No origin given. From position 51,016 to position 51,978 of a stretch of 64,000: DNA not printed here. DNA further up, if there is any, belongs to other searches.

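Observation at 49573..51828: Divergent Elp3-like (radical SAM + GNAT) and Trm9-like methyltransferase genes meeting at a CATATG palindrome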

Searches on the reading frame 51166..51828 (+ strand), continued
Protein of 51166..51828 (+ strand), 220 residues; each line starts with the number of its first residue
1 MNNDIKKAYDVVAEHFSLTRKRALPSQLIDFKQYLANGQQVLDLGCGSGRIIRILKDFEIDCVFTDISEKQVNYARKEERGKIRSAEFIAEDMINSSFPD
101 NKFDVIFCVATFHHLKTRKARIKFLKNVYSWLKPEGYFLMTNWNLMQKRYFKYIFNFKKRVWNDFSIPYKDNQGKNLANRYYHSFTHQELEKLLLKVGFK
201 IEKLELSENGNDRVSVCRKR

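Call 36: find_encoding_contigs(protein=P0091, flank=8000, max_places=2)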
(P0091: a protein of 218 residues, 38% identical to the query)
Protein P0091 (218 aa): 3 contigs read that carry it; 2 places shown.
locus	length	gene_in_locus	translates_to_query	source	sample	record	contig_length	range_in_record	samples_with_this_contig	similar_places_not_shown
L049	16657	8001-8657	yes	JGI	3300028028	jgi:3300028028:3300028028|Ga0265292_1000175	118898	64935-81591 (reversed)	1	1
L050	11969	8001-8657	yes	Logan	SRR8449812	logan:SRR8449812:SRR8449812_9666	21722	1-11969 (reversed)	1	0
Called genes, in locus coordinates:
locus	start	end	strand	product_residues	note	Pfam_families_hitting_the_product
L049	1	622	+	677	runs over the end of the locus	PF25174:Beta-prop_THOC3 (faint)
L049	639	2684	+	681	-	PF17191:RecG_wedge, PF01336:tRNA_anti-codon (faint), PF04851:ResIII, PF00270:DEAD, PF00271:Helicase_C, PF22590:Cas3-like_C_2 (faint), PF19833:RecG_dom3_C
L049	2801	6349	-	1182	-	-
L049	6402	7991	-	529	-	PF04055:Radical_SAM, PF16199:Radical_SAM_C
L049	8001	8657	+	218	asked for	PF01209:Ubie_methyltran (weak), PF13489:Methyltransf_23, PF07021:MetW (faint), PF13847:Methyltransf_31, PF08241:Methyltransf_11, PF08242:Methyltransf_12, PF13649:Methyltransf_25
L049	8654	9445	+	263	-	PF03808:Glyco_tran_WecG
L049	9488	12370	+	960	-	-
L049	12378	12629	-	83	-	-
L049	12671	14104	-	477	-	PF02934:GatB_N, PF02637:GatB_Yqey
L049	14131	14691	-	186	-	-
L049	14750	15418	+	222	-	PF10502:Peptidase_S26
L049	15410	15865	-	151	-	-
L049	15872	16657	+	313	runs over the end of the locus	PF00551:Formyl_trans_N, PF02911:Formyl_trans_C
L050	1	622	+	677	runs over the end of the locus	PF25174:Beta-prop_THOC3 (faint)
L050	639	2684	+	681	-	PF17191:RecG_wedge, PF01336:tRNA_anti-codon (faint), PF04851:ResIII, PF00270:DEAD, PF00271:Helicase_C, PF22590:Cas3-like_C_2 (faint), PF19833:RecG_dom3_C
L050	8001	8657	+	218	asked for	PF01209:Ubie_methyltran (weak), PF13489:Methyltransf_23, PF07021:MetW (faint), PF13847:Methyltransf_31, PF08241:Methyltransf_11, PF08242:Methyltransf_12, PF13649:Methyltransf_25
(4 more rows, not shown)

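Call 49: search_solved_structures(query=A1, max_evalue=1e-24, show_alignments=5)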
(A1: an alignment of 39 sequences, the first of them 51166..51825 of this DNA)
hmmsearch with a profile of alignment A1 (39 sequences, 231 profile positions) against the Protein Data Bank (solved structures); distinct sequences matched with E-value up to 1e-24: 5.
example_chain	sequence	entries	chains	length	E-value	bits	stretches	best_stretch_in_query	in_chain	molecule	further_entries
5cm2_Z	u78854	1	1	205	1.2e-30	109.7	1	22-222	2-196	TRNA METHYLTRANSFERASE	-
5wp5_A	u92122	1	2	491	8.4e-28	100.4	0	39-149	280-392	Phosphomethylethanolamine N-methyltransferase 2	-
5wp4_A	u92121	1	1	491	1.4e-26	96.4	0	38-149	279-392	Phosphoethanolamine N-methyltransferase 1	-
3sm3_A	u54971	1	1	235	3.8e-26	94.9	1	35-215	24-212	SAM-dependent methyltransferases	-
1ve3_A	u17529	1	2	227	2.8e-25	92.1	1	29-141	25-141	hypothetical protein PH0226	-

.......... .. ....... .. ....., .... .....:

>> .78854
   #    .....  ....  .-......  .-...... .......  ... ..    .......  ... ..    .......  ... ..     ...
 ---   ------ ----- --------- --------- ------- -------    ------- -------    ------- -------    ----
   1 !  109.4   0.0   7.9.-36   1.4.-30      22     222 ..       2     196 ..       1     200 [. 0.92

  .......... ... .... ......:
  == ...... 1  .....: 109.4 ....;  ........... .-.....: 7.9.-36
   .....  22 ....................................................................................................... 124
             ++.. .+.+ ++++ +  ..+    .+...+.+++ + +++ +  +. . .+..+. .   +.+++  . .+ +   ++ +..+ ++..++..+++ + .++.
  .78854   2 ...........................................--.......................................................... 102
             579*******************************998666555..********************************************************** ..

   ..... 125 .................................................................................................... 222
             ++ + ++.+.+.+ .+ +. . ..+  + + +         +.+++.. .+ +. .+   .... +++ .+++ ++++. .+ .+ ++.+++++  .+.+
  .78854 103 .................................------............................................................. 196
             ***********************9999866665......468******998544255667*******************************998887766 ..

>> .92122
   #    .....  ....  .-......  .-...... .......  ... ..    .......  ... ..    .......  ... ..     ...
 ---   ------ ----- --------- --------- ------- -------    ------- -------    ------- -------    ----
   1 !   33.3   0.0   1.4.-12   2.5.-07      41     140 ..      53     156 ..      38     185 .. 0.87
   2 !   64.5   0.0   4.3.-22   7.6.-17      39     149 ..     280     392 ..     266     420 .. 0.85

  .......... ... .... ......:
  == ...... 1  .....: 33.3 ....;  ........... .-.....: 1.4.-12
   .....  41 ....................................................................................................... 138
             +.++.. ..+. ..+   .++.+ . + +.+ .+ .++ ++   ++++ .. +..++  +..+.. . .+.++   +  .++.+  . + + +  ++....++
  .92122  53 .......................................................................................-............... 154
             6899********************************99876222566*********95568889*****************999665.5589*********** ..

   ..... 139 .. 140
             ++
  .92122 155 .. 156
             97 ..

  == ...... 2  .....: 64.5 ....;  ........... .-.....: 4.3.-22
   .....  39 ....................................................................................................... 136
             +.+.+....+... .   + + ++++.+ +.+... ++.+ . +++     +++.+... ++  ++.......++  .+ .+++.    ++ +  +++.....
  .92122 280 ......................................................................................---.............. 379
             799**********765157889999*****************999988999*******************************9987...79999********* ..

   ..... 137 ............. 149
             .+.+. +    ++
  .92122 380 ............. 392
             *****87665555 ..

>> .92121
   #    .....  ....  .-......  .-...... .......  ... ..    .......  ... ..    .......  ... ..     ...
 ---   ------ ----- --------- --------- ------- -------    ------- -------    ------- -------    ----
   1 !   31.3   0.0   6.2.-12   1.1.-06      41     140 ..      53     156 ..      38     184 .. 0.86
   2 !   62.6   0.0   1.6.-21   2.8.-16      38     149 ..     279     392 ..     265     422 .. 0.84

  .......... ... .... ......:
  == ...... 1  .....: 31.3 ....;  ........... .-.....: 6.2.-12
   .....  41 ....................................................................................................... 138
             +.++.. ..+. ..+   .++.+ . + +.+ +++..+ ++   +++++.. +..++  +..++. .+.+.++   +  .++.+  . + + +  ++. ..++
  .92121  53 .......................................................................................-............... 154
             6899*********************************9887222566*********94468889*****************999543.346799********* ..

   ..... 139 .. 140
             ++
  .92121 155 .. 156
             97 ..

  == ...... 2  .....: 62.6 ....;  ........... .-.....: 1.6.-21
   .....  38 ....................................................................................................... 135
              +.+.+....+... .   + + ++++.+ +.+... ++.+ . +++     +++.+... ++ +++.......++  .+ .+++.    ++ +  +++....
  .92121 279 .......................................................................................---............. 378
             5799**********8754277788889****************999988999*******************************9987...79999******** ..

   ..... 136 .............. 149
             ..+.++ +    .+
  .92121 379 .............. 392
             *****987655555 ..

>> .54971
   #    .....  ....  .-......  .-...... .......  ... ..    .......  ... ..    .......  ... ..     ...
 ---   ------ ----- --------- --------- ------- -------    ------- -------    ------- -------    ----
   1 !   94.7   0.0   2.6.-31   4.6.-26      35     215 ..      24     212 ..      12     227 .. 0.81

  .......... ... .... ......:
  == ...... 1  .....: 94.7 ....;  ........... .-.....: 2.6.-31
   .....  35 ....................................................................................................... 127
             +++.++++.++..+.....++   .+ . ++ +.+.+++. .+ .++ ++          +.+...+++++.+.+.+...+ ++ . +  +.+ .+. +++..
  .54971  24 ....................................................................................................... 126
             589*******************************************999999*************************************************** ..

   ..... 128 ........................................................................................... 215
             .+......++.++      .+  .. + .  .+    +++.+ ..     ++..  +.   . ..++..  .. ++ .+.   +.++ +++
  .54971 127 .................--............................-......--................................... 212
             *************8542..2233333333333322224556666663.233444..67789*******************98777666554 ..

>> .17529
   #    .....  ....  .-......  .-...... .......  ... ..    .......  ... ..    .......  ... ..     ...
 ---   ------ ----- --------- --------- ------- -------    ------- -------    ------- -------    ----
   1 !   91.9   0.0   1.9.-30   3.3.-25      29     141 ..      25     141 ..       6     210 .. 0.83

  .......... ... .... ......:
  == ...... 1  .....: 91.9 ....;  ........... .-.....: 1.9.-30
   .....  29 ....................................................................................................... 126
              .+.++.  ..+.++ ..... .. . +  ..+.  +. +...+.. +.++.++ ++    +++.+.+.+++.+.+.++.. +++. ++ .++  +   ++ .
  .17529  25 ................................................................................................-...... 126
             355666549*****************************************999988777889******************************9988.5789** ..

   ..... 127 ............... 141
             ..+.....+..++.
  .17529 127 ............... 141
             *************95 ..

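Call 65: search_protein_representatives(alignment_id=A1)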
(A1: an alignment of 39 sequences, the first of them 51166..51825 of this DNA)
Query: 39 sequences, 231 profile positions. Proteins with E-value up to 0.001 (for the whole library): 345059; up to 1e-10: 58783; up to 1e-30: 1855. The best 150 are listed.
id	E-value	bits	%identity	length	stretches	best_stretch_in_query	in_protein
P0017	2.9e-82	291.7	-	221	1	7-230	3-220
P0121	1.5e-80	286.1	-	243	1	3-230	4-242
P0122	1.9e-80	285.8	-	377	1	1-230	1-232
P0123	3.3e-80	285.0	-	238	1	6-230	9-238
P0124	1.2e-79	283.1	-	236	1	3-228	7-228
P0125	1.4e-79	283.0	-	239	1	2-230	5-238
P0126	3.0e-77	275.3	-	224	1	1-226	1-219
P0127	5.9e-77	274.3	-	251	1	3-230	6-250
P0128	8.0e-77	273.9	-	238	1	3-230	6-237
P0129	1.1e-76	273.4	-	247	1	3-230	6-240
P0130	3.0e-76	272.0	-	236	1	2-230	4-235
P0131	4.1e-75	268.3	-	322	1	3-229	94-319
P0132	5.3e-75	267.9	-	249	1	4-230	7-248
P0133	6.4e-75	267.7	-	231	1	2-229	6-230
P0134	8.0e-75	267.4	-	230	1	5-230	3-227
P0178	9.6e-69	247.5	-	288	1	7-230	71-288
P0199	4.0e-67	242.1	-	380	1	7-228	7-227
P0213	2.9e-66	239.4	-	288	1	2-230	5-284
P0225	1.9e-65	236.7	-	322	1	3-230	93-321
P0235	3.4e-65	235.8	-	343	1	4-230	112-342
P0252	2.7e-64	232.9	-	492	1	11-230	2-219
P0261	5.5e-64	231.9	-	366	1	4-230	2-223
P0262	8.0e-64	231.4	-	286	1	10-230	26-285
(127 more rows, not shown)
